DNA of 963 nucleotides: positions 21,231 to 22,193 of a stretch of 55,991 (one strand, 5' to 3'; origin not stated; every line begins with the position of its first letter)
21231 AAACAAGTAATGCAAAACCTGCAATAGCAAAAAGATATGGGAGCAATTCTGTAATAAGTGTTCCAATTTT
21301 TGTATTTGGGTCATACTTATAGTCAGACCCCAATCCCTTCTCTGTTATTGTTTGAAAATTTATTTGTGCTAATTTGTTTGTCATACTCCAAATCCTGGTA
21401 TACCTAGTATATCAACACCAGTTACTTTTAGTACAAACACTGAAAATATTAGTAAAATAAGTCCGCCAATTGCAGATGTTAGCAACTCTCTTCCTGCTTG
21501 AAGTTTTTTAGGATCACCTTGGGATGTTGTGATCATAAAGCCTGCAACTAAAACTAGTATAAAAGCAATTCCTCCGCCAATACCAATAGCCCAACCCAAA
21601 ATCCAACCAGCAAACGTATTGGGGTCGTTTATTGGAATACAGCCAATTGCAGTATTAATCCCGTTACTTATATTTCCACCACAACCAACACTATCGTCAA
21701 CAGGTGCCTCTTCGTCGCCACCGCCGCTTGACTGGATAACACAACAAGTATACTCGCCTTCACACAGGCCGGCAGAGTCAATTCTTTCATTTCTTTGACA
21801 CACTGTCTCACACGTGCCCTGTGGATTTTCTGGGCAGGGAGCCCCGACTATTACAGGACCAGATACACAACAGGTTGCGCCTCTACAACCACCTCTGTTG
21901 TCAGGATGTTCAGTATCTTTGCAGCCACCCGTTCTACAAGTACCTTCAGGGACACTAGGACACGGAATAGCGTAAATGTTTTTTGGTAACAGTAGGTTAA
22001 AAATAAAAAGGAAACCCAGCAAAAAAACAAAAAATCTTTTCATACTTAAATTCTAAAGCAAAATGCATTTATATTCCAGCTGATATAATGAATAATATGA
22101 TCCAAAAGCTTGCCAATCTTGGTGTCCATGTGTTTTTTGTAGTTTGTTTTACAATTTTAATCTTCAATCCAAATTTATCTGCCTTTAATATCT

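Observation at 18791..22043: Eight tandem, tightly packed VirB2/TrbC-like pilin paralogs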

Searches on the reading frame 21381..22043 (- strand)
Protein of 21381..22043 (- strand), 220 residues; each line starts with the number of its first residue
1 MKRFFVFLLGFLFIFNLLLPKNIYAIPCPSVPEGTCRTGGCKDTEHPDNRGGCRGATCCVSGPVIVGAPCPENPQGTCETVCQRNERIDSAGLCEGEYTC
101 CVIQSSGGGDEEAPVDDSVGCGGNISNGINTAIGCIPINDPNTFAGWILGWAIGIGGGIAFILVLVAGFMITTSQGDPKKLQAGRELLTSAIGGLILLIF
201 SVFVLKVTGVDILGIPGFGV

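Call 5: search_protein_families(library=pfam, max_evalue=1, proteins=[window:21381-22043:-])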
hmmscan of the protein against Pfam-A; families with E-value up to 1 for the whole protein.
window:21381-22043:- (220 aa): 1 family
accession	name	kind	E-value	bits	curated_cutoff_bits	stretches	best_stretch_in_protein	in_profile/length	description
PF18895.5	T4SS_pilin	-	1e-05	25.9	26.6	1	143-205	7-68/71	Type IV secretion system pilin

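Call 10: search_protein_families(library=ncbifam, max_evalue=0.1, proteins=[window:21381-22043:-])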
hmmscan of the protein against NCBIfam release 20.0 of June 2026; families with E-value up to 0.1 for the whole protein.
window:21381-22043:- (220 aa): 1 family
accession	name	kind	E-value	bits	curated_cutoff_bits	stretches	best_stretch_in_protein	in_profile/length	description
NF045849.1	ICE_MMCAP2_0565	equivalog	0.016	14.9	40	1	148-205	16-74/80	Mbov_0395 family pilin-like conjugal transfer protein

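Call 16: find_homologous_proteins(query=A1, max_evalue=0.001)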
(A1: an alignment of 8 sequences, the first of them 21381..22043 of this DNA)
Query A1 (8 sequences) (220 aa, profile of the alignment): 2911 proteins with E <= 0.001 among 8000 candidates; the best 120 are listed.
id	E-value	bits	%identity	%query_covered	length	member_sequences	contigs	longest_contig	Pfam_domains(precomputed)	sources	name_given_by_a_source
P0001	5.0e-41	158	30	29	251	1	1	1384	PF18895.6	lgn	-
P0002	4.2e-38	148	26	25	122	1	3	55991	PF18895.6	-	-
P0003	4.0e-34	135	30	31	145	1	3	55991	PF18895.6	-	-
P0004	4.3e-31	125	27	31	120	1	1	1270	PF18895.6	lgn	-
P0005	6.5e-30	122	27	31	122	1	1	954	PF18895.6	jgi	jgi:hypothetical protein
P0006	1.5e-28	117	24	23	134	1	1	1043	PF18895.6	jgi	jgi:hypothetical protein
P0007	1.6e-27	114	25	25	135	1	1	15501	PF18895.6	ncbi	-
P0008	1.8e-27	114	29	20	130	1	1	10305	PF18895.6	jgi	jgi:hypothetical protein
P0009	2.7e-27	113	30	20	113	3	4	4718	PF18895.6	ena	-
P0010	2.8e-27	113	23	31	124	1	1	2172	PF18895.6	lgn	-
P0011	4.0e-27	113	25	20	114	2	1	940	PF18895.6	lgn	-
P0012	4.9e-27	112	29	23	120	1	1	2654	PF18895.6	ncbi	-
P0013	5.4e-27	112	26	26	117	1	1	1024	PF18895.6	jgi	jgi:cbb3-type cytochrome oxidase subunit 3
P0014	5.5e-27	112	30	33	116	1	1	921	PF18895.6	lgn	-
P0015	5.8e-27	112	29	20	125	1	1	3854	PF18895.6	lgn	-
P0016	7.2e-27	112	24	30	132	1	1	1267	PF18895.6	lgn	-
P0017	9.4e-27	111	27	25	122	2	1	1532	PF18895.6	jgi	-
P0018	1.0e-26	111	28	18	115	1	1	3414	PF18895.6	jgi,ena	-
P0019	1.0e-26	111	28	25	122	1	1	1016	PF18895.6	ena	-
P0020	1.2e-26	111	26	17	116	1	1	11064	PF18895.6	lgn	-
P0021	1.7e-26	111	30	20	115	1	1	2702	PF18895.6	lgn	-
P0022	1.8e-26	111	32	17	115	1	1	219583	PF18895.6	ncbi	-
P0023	2.0e-26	110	24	29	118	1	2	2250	PF18895.6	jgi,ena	jgi:magnesium-transporting ATPase (P-type)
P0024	2.1e-26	110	24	26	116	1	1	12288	PF18895.6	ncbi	-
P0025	2.2e-26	110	32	30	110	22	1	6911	PF18895.6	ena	-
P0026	2.5e-26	110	25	25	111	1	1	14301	PF18895.6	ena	-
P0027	2.6e-26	110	29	30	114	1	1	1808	PF18895.6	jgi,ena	-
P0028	2.7e-26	110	25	28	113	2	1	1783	PF18895.6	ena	-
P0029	3.0e-26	110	29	29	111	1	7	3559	PF18895.6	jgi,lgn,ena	jgi:TRAP-type C4-dicarboxylate transport system permease small subunit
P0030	3.1e-26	110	25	28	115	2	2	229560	PF18895.6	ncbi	-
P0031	3.2e-26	110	25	28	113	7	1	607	PF18895.6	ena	-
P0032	3.3e-26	110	28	27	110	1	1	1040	PF18895.6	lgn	-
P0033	3.4e-26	110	29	26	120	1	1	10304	PF18895.6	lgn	-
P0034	3.4e-26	110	29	25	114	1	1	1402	PF18895.6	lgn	-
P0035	3.6e-26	110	26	21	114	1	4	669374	PF18895.6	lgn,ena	-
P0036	3.7e-26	110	26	28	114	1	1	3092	PF18895.6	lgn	-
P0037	4.2e-26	109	29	29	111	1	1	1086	PF18895.6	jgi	jgi:TRAP-type C4-dicarboxylate transport system permease small subunit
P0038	4.3e-26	109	29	26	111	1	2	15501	PF18895.6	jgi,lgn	jgi:hypothetical protein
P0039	4.3e-26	109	36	20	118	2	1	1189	PF18895.6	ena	-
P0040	4.4e-26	109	28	31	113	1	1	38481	PF18895.6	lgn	-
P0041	6.0e-26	109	25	28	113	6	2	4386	PF18895.6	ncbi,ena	ncbi:MAG: hypothetical protein AAB954_02530 [Patescibacteria group bacterium]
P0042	6.4e-26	109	25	28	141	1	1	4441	PF18895.6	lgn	-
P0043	6.4e-26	109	25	28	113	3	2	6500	PF18895.6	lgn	-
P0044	6.5e-26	109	25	27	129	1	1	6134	PF18895.6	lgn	-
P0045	6.5e-26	109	34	27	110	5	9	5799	PF18895.6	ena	-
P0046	6.7e-26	109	29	25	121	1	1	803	PF18895.6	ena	-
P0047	6.8e-26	109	28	25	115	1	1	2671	PF18895.6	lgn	-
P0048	7.3e-26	109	28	28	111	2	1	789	PF18895.6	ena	-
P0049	7.5e-26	109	33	18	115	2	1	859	PF18895.6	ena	-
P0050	8.0e-26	108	24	26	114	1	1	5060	PF18895.6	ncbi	-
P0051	8.3e-26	108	30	25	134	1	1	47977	PF18895.6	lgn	-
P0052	8.4e-26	108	25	23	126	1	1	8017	PF18895.6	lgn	-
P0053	8.5e-26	108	25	25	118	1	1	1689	PF18895.6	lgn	-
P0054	9.4e-26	108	23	28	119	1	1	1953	PF18895.6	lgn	-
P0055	9.9e-26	108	31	26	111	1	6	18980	PF18895.6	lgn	-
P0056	1.0e-25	108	30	25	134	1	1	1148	PF18895.6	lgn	-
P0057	1.0e-25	108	33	18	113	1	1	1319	PF18895.6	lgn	-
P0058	1.1e-25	108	28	31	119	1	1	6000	PF18895.6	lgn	-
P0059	1.1e-25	108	24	29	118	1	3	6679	PF18895.6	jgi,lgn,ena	-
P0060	1.2e-25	108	25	28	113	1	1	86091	PF18895.6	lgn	-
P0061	1.3e-25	108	28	18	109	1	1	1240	PF18895.6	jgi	jgi:Type IV secretion system pilin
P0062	1.3e-25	108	35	14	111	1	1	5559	PF18895.6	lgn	-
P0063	1.4e-25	108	24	23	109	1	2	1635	PF18895.6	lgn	-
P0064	1.4e-25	108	27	22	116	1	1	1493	PF18895.6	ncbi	-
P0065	1.4e-25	108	26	28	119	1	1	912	PF18895.6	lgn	-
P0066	1.5e-25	108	30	25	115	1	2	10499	PF18895.6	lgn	-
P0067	1.5e-25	108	33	18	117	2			PF18895.6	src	-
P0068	1.5e-25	108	27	20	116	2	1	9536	PF18895.6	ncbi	-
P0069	1.6e-25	107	26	26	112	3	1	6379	PF18895.6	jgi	jgi:hypothetical protein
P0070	1.8e-25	107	37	17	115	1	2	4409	PF18895.6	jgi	jgi:TRAP-type C4-dicarboxylate transport system permease small subunit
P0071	1.8e-25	107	25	29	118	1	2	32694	PF18895.6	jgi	jgi:hypothetical protein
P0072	1.8e-25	107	22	52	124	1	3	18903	PF18895.6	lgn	-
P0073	1.8e-25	107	31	22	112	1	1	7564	PF18895.6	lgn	-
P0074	2.0e-25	107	39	24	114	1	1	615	PF18895.6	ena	-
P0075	2.0e-25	107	31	33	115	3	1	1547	PF18895.6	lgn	-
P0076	2.1e-25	107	-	-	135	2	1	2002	PF18895.6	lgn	-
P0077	2.1e-25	107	27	27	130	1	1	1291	PF18895.6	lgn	-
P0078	2.4e-25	107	25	20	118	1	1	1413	PF18895.6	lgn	-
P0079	2.4e-25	107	25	25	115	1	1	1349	PF18895.6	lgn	-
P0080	2.5e-25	107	34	27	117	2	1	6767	PF18895.6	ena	-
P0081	2.5e-25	107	27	27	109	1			PF18895.6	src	-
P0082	2.5e-25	107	31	33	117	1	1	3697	PF18895.6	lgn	-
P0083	2.5e-25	107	24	23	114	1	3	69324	PF18895.6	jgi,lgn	-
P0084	2.6e-25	107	30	18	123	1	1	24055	PF18895.6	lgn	-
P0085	2.6e-25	107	24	23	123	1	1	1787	PF18895.6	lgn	-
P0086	2.6e-25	107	29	17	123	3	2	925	PF18895.6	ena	-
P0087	2.6e-25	107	29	30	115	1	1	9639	PF18895.6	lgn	-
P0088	2.7e-25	107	-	-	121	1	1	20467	PF18895.6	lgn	-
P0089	2.9e-25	107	30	20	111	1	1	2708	PF18895.6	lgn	-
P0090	3.0e-25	107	29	17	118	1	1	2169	PF18895.6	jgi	jgi:uncharacterized membrane protein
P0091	3.1e-25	107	27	23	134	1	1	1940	PF18895.6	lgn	-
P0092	3.1e-25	107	28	21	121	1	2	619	PF18895.6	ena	-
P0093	3.2e-25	106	26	32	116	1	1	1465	PF18895.6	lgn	-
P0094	3.3e-25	106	28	18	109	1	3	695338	PF18895.6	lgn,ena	-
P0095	3.4e-25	106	25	25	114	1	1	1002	PF18895.6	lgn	-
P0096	3.4e-25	106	22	45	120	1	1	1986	PF18895.6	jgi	-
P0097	3.5e-25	106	25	23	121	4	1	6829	PF18895.6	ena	-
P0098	3.6e-25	106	27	20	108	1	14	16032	PF18895.6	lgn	-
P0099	3.6e-25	106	23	33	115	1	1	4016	PF18895.6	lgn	-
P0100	3.7e-25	106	25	28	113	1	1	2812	PF18895.6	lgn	-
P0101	4.0e-25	106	25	28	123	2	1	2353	PF18895.6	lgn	-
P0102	4.0e-25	106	26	31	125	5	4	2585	PF18895.6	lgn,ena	-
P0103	4.1e-25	106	27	23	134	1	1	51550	PF18895.6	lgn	-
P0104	4.1e-25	106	30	21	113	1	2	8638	PF18895.6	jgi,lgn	jgi:TRAP-type C4-dicarboxylate transport system permease small subunit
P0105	4.2e-25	106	27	25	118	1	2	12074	PF18895.6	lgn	-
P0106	4.3e-25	106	25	23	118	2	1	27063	PF18895.6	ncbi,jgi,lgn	-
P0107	4.3e-25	106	24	23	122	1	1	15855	PF18895.6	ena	-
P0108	4.4e-25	106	33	24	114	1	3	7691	PF18895.6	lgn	-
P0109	4.7e-25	106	26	17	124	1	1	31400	PF18895.6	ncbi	-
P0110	4.7e-25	106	29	29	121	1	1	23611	PF18895.6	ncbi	-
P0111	4.8e-25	106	28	41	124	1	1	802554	PF18895.6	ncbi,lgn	-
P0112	4.9e-25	106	29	22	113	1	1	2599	PF18895.6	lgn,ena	-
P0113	4.9e-25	106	31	25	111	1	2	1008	PF18895.6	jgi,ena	jgi:TRAP-type C4-dicarboxylate transport system permease small subunit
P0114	5.0e-25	106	29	17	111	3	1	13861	PF18895.6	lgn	-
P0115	5.0e-25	106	28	26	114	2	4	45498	PF18895.6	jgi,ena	jgi:hypothetical protein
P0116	5.1e-25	106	25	20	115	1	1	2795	PF18895.6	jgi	jgi:hypothetical protein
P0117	5.2e-25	106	23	28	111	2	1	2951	PF18895.6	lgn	-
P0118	5.2e-25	106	32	25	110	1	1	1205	PF18895.6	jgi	jgi:hypothetical protein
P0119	5.5e-25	106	27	43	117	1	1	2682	PF18895.6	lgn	-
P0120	5.6e-25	106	26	21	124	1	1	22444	PF18895.6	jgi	jgi:hypothetical protein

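Call 59: find_homologous_proteins(query=window:21381-22043:-, max_evalue=0.001)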
Query window:21381-22043:- (220 aa): 1174 proteins with E <= 0.001 among 1515 candidates; the best 120 are listed.
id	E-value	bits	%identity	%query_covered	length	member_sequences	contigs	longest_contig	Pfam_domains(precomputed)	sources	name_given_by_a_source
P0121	5.8e-145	500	100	100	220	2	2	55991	PF18895.6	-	-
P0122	1.6e-64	236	55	98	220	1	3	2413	PF18895.6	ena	-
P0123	3.3e-47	179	65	63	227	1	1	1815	PF18895.6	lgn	-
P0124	4.0e-42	163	53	75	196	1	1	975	-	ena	-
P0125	5.3e-41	159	56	70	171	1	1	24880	PF18895.6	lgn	-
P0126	2.5e-40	157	48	96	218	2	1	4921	PF18895.6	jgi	-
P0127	3.5e-40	156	79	43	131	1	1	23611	-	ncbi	-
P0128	9.9e-40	155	53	69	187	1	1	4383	PF18895.6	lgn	-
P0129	1.2e-39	155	52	78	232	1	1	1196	PF18895.6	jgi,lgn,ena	-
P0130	1.7e-38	151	45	87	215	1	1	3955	PF18895.6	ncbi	-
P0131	2.0e-38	151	74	47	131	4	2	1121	PF18895.6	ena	-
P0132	3.5e-38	150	57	56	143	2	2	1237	PF18895.6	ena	-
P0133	3.6e-38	150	73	45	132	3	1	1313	PF18895.6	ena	-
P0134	3.9e-38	150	72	48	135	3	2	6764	PF18895.6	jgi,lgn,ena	-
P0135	3.9e-38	150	53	65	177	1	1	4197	PF18895.6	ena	-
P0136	2.2e-37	147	53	68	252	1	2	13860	PF18895.6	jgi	jgi:hypothetical protein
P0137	4.4e-37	146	43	99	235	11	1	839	PF18895.6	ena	-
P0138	5.0e-37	146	65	50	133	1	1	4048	PF18895.6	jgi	jgi:hypothetical protein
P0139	5.1e-37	146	73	45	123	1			PF18895.6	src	-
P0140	5.3e-37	146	60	59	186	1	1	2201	PF18895.6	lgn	-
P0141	1.4e-36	145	68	47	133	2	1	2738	PF18895.6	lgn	-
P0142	1.7e-36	144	70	42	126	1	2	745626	PF18895.6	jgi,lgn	jgi:hypothetical protein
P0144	1.9e-36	144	61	55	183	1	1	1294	PF18895.6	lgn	-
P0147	3.7e-36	143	70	48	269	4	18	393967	PF18895.6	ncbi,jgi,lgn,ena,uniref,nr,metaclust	ncbi:hypothetical protein A2V56_01065 [Candidatus Woesebacteria bacterium RBG_19FT_COMBO_42_9]|unire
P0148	3.8e-36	143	39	100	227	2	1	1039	PF18895.6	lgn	-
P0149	4.3e-36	143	64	50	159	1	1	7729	PF18895.6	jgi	jgi:hypothetical protein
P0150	5.2e-36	143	65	49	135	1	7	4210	PF18895.6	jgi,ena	-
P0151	6.1e-36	143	53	63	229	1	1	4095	PF18895.6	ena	-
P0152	7.6e-36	142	54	60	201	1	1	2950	PF18895.6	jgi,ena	-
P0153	9.1e-36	142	75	41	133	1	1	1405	PF18895.6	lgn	-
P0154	9.8e-36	142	72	42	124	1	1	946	PF18895.6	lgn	-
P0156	1.2e-35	142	73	43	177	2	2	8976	PF18895.6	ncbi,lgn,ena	ncbi:MAG: pilin [Microgenomates group bacterium]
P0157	1.3e-35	141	70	47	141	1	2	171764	PF18895.6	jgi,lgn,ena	-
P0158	1.4e-35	141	53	64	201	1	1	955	PF18895.6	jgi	jgi:hypothetical protein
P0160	1.4e-35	141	43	100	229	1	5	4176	PF18895.6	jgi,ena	-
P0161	1.6e-35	141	44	98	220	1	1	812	PF18895.6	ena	-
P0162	1.6e-35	141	43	98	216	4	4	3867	PF18895.6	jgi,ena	-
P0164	2.4e-35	141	55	65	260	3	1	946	PF18895.6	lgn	-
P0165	2.6e-35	140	69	46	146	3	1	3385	PF18895.6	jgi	-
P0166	2.8e-35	140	72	42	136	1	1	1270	PF18895.6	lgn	-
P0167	2.9e-35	140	69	42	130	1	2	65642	PF18895.6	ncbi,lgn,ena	-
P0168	2.9e-35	140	53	66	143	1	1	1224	PF18895.6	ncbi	ncbi:MAG: hypothetical protein AAB875_04970, partial [Patescibacteria group bacterium]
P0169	2.9e-35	140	67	47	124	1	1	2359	PF18895.6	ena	-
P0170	3.3e-35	140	58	55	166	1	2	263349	PF18895.6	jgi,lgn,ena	jgi:hypothetical protein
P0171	3.3e-35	140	63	50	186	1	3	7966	PF18895.6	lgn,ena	-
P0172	3.4e-35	140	55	65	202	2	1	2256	PF18895.6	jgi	-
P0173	3.4e-35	140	67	47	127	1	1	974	PF18895.6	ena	-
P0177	4.6e-35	140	74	44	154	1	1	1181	PF18895.6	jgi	jgi:hypothetical protein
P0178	4.8e-35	140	72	42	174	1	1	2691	PF18895.6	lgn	-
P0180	5.0e-35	140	49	76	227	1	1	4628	PF18895.6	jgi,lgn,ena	-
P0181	5.2e-35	140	67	44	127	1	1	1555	PF18895.6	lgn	-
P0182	5.3e-35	139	73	43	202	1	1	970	PF18895.6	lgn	-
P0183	5.3e-35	139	50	76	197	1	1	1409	PF18895.6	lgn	-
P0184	5.6e-35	139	76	42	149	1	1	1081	PF18895.6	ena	-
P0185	5.8e-35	139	72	43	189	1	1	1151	PF18895.6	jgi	jgi:hypothetical protein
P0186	7.6e-35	139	75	40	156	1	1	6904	PF18895.6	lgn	-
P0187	7.7e-35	139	69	46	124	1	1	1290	PF18895.6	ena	-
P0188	7.8e-35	139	62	48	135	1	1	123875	PF18895.6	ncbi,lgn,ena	-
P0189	7.9e-35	139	71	42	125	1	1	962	PF18895.6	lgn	-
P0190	8.2e-35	139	63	49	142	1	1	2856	PF18895.6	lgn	-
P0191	8.5e-35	139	69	44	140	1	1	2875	PF18895.6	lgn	-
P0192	8.7e-35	139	70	42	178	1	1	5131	PF18895.6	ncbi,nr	ncbi:MAG: pilin [Candidatus Woesebacteria bacterium]|nr:pilin [Candidatus Woesebacteria bacterium]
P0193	9.5e-35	139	51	64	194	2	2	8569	PF18895.6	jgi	jgi:hypothetical protein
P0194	9.5e-35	139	67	44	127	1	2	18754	PF18895.6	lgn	-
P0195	9.6e-35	139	64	46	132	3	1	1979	PF18895.6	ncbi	-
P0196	9.8e-35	139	58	59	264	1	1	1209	PF18895.6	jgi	jgi:hypothetical protein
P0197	1.0e-34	139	68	45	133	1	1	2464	PF18895.6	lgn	-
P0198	1.0e-34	139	66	48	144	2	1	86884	PF18895.6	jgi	jgi:hypothetical protein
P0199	1.0e-34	139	63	48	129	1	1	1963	PF18895.6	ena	-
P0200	1.1e-34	138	70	42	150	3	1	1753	PF18895.6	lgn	-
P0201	1.2e-34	138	65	45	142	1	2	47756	PF18895.6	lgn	-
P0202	1.2e-34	138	59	54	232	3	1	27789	PF18895.6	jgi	-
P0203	1.3e-34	138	68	42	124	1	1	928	PF18895.6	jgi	-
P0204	1.4e-34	138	48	67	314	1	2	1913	PF18895.6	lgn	-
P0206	1.5e-34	138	72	43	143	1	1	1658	PF18895.6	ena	-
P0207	1.5e-34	138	66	45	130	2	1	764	PF18895.6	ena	-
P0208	1.7e-34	138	69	42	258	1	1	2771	PF18895.6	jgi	jgi:hypothetical protein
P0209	1.7e-34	138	67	45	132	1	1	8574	PF18895.6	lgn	-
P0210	1.7e-34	138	71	43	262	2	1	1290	PF18895.6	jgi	-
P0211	1.8e-34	138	72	47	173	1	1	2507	PF18895.6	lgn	-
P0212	1.8e-34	138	70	42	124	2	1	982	PF18895.6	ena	-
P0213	1.8e-34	138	66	47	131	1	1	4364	PF18895.6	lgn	-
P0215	2.0e-34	138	47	79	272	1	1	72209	PF18895.6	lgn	-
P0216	2.0e-34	138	70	42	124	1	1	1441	PF18895.6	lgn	-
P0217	2.1e-34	138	70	42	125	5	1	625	PF18895.6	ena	-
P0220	2.4e-34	137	64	48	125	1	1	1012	PF18895.6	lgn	-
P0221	2.4e-34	137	62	49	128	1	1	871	PF18895.6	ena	-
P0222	2.5e-34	137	59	52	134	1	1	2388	PF18895.6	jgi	jgi:hypothetical protein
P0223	2.6e-34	137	40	100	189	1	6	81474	PF18895.6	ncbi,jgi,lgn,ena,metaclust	metaclust:\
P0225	3.0e-34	137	49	73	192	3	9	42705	PF18895.6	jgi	jgi:hypothetical protein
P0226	3.1e-34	137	66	45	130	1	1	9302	PF18895.6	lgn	-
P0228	3.2e-34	137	68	45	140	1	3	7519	PF18895.6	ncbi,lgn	-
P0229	3.2e-34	137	70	42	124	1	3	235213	PF18895.6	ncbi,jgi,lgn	jgi:small-conductance mechanosensitive channel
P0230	3.5e-34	137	68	42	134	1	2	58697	PF18895.6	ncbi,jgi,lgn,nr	ncbi:MAG: hypothetical protein ACD_19C00014G0010 [uncultured bacterium]|nr:MAG: hypothetical protein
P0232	3.7e-34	137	44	99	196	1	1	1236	PF18895.6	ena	-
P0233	3.7e-34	137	66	45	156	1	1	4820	PF18895.6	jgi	jgi:hypothetical protein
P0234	3.8e-34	137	68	43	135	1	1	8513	PF18895.6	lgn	-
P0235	3.9e-34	137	64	50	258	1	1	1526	PF18895.6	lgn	-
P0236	4.5e-34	136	52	74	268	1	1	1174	PF18895.6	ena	-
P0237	4.7e-34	136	52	62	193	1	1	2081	PF18895.6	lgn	-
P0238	5.0e-34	136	49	67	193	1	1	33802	PF18895.6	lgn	-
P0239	5.4e-34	136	69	41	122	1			PF18895.6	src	-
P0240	5.4e-34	136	65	50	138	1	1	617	PF18895.6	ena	-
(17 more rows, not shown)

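Call 70: predict_structure(alignment_id=A5)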
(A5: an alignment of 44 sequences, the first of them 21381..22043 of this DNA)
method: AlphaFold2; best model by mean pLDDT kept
length: 220 residues; sequences in the alignment: 44
mean_pLDDT: 72.4   pTM: 0.32
mean pLDDT of the five models: 72.4, 70.5, 69.0, 68.7, 67.7
residues with pLDDT >= 90: 26; 70-90: 119; 50-70: 32; < 50: 43
segments of 3 or more residues with pLDDT < 50: 25-46, 50-61, 108-113
pLDDT, mean of each block of 10 residues (from residue 1): 84 85 50 44 46 43 70 90 91 86 69 60 89 85 79 72 77 80 84 82 72 54
secondary structure, 60 per line:
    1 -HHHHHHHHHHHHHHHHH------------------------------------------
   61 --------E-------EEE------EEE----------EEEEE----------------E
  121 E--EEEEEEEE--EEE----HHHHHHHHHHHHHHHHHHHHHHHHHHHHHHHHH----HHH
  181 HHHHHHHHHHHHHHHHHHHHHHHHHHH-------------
elements in order: H2-18 E77-79 E86-88 E99-103 E124-131 E134-136 H141-173 H178-207

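Call 72: fold_search(model_id=the predicted structure, library=pdb)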
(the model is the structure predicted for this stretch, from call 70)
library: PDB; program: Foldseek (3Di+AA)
matches with E <= 10: 179; with E <= 0.001: 0
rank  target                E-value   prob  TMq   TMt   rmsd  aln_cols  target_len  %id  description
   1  6qbk_MODEL_1_A        6.7e-02  1.00  0.15  0.61   1.8        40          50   28  NMR Structure of Big-defensin 1 [44-93] from oyster Crassostrea gigas (released 2019-12-11)
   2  6qbl_MODEL_1_A        1.2e-01  0.99  0.16  0.35   1.9        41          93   27  NMR Structure of Big-defensin 1 from oyster Crassostrea gigas (released 2019-12-11)
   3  2rng_MODEL_1_A        1.5e-01  0.97  0.14  0.36   2.4        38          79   32  Solution structure of big defensin (released 2008-10-14)
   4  5ki9                  4.2e-01  0.90  0.13  0.59   1.8        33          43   24  Crystal structure of human beta-defensin 4 (HBD4) (released 2017-06-28)
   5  2g0u_MODEL_1_A        1.1e+00  0.30  0.20  0.40   8.9        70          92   18  Solution Structure of Monomeric BsaL, the Type III Secretion Needle Protein of Burkholderia pseudomallei (released 2006-05-23)
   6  4x0n_B                1.4e+00  0.51  0.10  0.48   1.5        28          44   36  Porcine pancreatic alpha-amylase in complex with helianthamide, a novel proteinaceous inhibitor (released 2015-11-25)
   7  2y3d_A                1.5e+00  0.47  0.21  0.39   4.8        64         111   12  Zn-bound form of Cupriavidus metallidurans CH34 CnrXs (released 2011-03-30)
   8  8fvu_U                1.8e+00  0.41  0.22  0.51   3.3        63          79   19  Cryo-EM structure of human Needle/NAIP/NLRC4 (R288A) (released 2024-01-03)
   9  4nkg_B                2.0e+00  0.66  0.21  0.64   2.0        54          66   18  Crystal structure of SspH1 LRR domain in complex PKN1 HR1b domain (released 2013-12-11)
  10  7ado_B                2.0e+00  0.30  0.21  0.17  12.1        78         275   12  Cryo-EM structure of human ER membrane protein complex in lipid nanodiscs (released 2020-12-02)
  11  1urf_MODEL_1_A        2.2e+00  0.47  0.25  0.60   3.5        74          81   20  HR1b domain from PRK1 (released 2003-11-06)
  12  2y3h_A                2.3e+00  0.38  0.23  0.43   5.0        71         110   13  E63Q mutant of Cupriavidus metallidurans CH34 CnrXs (released 2011-03-30)
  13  4jq5_E                2.3e+00  0.33  0.25  0.53   4.2        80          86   15  Crystal structure of the human Nup49CCS2+3* coiled-coil segment (released 2014-09-24)
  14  2jow_MODEL_1_A        2.3e+00  0.18  0.20  0.41   5.7        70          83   18  Differences in the electrostatic surfaces of the type III secretion needle proteins (released 2007-07-24)
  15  9rxe_MODEL_1_A        2.5e+00  0.57  0.22  0.45   2.0        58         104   17  Solution structure of the HR1c domain of human PKN1 (released 2025-12-31)
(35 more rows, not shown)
